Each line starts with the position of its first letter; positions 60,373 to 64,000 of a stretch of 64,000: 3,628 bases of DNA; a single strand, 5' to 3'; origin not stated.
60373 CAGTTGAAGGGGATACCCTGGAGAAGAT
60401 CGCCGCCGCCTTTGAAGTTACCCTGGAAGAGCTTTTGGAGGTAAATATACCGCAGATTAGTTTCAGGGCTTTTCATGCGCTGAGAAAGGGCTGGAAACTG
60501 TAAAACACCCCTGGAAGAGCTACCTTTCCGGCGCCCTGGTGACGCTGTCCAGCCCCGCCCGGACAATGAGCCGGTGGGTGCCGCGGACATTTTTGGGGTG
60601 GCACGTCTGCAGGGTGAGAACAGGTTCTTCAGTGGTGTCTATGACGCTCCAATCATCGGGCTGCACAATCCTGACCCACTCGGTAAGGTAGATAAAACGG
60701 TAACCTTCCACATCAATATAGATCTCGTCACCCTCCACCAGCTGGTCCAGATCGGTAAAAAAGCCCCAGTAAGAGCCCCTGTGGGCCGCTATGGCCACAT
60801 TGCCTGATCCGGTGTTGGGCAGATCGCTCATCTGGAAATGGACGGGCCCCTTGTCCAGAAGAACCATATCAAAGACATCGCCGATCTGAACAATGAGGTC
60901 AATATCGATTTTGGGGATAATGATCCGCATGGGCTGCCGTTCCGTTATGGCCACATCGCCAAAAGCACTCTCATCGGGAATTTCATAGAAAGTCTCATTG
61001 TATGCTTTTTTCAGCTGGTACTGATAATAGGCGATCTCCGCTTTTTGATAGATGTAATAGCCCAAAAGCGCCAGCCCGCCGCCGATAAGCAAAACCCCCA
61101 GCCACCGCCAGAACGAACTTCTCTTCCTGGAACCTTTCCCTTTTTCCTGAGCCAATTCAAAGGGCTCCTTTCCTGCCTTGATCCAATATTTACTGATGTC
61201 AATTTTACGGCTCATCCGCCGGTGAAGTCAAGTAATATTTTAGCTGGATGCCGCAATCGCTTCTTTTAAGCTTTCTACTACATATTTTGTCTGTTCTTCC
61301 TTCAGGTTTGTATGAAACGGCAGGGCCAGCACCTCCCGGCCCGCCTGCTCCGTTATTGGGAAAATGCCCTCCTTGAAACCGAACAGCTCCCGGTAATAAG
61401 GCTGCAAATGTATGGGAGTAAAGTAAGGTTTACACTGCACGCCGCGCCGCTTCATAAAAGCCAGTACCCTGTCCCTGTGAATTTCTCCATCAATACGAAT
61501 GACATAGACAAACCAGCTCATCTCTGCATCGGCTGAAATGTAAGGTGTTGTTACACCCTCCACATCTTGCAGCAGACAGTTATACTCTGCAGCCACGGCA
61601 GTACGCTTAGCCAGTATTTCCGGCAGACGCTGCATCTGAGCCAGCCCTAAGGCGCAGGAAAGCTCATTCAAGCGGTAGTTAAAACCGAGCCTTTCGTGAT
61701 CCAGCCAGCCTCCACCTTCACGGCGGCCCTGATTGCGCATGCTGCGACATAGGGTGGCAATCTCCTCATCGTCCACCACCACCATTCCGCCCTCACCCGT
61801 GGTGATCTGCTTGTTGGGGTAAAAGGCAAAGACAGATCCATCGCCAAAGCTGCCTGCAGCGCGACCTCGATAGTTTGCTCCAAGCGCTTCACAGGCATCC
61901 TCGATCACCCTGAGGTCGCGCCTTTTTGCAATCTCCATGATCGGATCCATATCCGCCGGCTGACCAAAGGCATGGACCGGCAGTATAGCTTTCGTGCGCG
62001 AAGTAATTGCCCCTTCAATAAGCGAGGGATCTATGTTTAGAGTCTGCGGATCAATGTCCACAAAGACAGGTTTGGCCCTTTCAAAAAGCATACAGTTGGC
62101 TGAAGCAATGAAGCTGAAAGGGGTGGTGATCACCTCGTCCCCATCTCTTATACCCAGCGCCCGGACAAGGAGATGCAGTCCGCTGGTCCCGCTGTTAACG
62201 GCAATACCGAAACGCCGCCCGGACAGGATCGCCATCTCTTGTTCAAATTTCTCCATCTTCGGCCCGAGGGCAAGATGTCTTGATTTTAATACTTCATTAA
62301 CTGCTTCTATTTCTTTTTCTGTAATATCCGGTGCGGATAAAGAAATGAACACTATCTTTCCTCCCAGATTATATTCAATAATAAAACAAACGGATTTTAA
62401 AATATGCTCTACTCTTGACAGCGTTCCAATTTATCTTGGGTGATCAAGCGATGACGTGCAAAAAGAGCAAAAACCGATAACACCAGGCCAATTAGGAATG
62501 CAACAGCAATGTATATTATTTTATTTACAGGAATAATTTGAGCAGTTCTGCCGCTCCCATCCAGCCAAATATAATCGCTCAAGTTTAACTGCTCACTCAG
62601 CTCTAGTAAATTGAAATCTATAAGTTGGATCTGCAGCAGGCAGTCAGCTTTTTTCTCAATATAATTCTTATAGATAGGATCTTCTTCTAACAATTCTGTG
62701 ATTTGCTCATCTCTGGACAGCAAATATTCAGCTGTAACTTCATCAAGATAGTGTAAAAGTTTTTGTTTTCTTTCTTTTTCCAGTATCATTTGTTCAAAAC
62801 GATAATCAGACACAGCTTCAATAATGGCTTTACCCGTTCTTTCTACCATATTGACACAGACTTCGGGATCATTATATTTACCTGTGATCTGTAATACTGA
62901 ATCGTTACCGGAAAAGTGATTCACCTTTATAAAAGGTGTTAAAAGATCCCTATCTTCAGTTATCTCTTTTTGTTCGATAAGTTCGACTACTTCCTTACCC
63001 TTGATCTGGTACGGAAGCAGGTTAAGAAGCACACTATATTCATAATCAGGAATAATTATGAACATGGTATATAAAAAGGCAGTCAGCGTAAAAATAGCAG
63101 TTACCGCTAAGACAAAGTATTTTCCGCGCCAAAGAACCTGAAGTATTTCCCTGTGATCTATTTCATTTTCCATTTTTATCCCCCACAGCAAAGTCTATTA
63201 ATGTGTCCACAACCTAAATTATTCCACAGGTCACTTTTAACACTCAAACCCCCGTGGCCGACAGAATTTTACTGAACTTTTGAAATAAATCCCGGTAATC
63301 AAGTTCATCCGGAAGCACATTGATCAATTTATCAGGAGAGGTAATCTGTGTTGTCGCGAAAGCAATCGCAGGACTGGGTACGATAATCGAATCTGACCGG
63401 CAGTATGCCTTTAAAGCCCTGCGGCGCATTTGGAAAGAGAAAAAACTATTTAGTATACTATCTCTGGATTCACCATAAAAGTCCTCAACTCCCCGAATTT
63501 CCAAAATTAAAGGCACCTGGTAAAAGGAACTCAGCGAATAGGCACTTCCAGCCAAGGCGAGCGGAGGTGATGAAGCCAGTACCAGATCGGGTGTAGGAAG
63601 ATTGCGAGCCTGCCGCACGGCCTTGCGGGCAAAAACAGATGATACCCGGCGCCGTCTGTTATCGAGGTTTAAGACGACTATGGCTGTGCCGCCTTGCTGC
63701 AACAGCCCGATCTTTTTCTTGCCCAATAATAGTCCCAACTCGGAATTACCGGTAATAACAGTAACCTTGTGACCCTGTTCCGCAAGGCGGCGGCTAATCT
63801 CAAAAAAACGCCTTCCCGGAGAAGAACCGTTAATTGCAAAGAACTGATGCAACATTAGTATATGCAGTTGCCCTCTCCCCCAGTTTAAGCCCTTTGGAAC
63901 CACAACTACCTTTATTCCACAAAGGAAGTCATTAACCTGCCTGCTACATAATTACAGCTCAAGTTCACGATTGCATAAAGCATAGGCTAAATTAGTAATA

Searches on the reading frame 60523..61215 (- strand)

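Call 49: search_protein_families(library=pfam, proteins=[window:60523-61215:-], max_evalue=0.0001)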
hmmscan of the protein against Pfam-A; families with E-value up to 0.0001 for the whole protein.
window:60523-61215:- (231 aa): 1 family
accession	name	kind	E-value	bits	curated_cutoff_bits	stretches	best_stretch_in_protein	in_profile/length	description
PF04203.18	Sortase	-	2.7e-24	85.7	26.6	1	98-222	1-124/125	Sortase domain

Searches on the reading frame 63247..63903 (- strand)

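Call 49: search_protein_families(library=pfam, proteins=[window:63247-63903:-], max_evalue=0.0001)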
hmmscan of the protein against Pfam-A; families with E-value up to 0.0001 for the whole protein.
window:63247-63903:- (219 aa): 2 families
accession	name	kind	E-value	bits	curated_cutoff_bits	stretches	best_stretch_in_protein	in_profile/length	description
PF13439.12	Glyco_transf_4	-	4.9e-12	46.6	28.5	1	31-193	6-158/170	Glycosyltransferase Family 4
PF13579.12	Glyco_trans_4_4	-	3.5e-09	37.6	29.7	1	30-193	4-151/158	Glycosyl transferase 4-like domain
